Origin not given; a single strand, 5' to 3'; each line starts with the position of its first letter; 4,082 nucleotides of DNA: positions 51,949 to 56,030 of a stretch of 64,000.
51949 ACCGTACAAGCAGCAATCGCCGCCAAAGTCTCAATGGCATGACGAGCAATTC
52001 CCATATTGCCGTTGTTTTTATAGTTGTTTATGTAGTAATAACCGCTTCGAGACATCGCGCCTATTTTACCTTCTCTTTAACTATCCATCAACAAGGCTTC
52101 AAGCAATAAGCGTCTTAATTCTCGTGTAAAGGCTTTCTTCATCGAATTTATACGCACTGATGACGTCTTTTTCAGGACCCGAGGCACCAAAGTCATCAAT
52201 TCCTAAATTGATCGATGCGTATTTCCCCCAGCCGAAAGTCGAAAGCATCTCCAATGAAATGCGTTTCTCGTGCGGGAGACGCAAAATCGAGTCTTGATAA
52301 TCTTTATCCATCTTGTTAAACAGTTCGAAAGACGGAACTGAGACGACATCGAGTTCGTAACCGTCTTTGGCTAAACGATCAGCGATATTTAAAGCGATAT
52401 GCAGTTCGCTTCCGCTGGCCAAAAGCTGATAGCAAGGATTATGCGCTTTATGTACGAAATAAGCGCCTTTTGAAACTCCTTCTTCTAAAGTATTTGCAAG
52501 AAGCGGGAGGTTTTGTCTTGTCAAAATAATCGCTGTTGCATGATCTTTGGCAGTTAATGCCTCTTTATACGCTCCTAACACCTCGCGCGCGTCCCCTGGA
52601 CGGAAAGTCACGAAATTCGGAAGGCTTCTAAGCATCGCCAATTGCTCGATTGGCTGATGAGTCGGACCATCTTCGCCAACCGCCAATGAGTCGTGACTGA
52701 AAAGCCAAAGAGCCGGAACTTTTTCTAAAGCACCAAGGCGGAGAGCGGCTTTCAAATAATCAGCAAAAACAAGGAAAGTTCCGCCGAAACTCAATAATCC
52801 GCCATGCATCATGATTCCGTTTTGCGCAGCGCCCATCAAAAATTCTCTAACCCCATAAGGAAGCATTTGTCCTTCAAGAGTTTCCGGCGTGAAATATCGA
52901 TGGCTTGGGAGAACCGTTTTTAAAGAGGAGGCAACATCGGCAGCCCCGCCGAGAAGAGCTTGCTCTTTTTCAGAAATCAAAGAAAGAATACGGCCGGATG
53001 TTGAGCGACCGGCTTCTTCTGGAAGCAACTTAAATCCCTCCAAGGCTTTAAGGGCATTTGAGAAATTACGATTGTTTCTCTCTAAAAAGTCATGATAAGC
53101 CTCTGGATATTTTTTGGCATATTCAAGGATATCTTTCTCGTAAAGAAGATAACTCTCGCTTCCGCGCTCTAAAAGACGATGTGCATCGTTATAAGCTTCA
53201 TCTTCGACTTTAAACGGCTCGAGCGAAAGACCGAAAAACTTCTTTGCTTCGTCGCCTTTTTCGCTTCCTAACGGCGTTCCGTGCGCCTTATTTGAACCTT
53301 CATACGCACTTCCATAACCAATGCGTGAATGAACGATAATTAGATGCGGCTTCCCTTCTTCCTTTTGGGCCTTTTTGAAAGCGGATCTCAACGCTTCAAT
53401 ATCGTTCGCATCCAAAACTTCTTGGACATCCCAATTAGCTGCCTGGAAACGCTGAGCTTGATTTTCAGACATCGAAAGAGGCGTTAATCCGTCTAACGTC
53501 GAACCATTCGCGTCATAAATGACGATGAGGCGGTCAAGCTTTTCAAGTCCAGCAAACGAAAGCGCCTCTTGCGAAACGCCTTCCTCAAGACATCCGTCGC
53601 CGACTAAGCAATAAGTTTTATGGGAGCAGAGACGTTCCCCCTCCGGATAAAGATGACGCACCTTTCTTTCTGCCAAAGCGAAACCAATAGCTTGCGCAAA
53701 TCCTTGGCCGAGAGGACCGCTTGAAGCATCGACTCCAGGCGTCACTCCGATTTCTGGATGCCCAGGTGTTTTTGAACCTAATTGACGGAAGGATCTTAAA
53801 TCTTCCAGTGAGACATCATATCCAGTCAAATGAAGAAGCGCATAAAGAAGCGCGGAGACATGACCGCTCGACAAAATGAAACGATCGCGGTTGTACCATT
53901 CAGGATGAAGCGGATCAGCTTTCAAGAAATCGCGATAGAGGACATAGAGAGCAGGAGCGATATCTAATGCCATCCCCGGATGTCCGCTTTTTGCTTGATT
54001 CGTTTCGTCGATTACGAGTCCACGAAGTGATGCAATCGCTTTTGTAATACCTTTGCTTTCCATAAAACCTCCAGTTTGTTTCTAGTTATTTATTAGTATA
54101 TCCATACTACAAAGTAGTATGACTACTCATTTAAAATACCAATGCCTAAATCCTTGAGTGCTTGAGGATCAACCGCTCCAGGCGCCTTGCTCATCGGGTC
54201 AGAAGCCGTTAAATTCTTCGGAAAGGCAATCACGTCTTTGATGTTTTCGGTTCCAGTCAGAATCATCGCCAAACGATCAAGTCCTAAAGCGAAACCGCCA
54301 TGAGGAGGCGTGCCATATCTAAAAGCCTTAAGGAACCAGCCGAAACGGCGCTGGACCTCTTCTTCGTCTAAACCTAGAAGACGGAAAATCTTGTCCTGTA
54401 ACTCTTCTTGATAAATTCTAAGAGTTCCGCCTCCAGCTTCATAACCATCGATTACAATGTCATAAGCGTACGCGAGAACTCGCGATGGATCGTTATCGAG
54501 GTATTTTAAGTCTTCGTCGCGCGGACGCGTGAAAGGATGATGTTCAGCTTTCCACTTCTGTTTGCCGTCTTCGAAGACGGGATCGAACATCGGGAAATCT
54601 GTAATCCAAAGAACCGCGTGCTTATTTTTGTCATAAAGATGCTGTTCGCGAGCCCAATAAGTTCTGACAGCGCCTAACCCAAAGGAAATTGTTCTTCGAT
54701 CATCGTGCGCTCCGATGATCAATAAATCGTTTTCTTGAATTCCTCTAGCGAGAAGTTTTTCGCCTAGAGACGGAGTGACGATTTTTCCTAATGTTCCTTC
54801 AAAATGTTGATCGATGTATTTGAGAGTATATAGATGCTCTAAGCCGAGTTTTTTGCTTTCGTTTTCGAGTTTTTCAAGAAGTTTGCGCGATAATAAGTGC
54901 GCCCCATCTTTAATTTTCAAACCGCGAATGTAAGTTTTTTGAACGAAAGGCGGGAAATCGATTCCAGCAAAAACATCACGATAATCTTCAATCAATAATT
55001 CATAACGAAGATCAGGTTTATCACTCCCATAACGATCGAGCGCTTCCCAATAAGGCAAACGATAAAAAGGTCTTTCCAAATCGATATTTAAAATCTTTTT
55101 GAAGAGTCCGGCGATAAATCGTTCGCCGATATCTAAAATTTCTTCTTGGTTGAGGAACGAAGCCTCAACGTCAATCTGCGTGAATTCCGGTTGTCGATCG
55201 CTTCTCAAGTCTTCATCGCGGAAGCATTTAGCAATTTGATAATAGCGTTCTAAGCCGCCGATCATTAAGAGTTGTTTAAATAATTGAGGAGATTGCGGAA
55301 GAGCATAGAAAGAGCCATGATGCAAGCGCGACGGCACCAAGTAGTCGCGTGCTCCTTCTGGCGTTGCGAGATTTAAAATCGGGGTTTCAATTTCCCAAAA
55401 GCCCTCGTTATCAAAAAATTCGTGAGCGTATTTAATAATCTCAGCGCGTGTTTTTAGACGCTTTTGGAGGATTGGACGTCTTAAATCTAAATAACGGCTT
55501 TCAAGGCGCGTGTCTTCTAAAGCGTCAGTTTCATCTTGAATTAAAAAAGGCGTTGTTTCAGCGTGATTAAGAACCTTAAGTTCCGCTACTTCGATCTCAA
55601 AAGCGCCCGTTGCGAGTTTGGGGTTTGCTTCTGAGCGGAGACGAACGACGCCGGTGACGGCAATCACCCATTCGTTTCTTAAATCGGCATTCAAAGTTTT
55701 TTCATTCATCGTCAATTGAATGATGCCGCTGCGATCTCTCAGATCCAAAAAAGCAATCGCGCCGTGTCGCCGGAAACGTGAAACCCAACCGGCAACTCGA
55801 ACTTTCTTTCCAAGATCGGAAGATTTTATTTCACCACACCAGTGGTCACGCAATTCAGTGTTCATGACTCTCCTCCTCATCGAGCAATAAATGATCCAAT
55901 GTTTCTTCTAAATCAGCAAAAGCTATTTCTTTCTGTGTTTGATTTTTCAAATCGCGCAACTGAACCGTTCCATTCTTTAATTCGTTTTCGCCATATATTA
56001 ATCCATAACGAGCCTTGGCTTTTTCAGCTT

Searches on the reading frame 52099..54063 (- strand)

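Call 69: search_protein_families(library=pfam, proteins=[window:52099-54063:-], max_evalue=0.00001)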
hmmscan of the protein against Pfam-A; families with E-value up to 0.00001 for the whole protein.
window:52099-54063:- (654 aa): 3 families
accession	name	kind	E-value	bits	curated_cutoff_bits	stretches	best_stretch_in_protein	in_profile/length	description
PF00456.26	Transketolase_N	-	9.6e-111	370.4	22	1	8-330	4-329/334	Transketolase, thiamine diphosphate binding domain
PF02779.29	Transket_pyr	-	3.6e-38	131.4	27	1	353-520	6-173/174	Transketolase, pyrimidine binding domain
PF22613.1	Transketolase_C_1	-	8.2e-29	100.5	27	1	533-641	1-113/113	Transketolase-like TK C-terminal domain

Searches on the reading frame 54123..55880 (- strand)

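Call 69: search_protein_families(library=pfam, proteins=[window:54123-55880:-], max_evalue=0.00001)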
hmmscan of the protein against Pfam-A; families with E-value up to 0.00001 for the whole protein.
window:54123-55880:- (585 aa): 3 families
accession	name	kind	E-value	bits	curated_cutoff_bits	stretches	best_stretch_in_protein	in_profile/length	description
PF00152.25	tRNA-synt_2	-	5.3e-118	394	25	1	122-556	2-307/308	tRNA synthetases class II (D, K and N)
PF01336.31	tRNA_anti-codon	-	2.2e-15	56.8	27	1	27-104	1-75/75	OB-fold nucleic acid binding domain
PF02938.19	GAD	-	4.1e-08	33.8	23.4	1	315-395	8-89/95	GAD domain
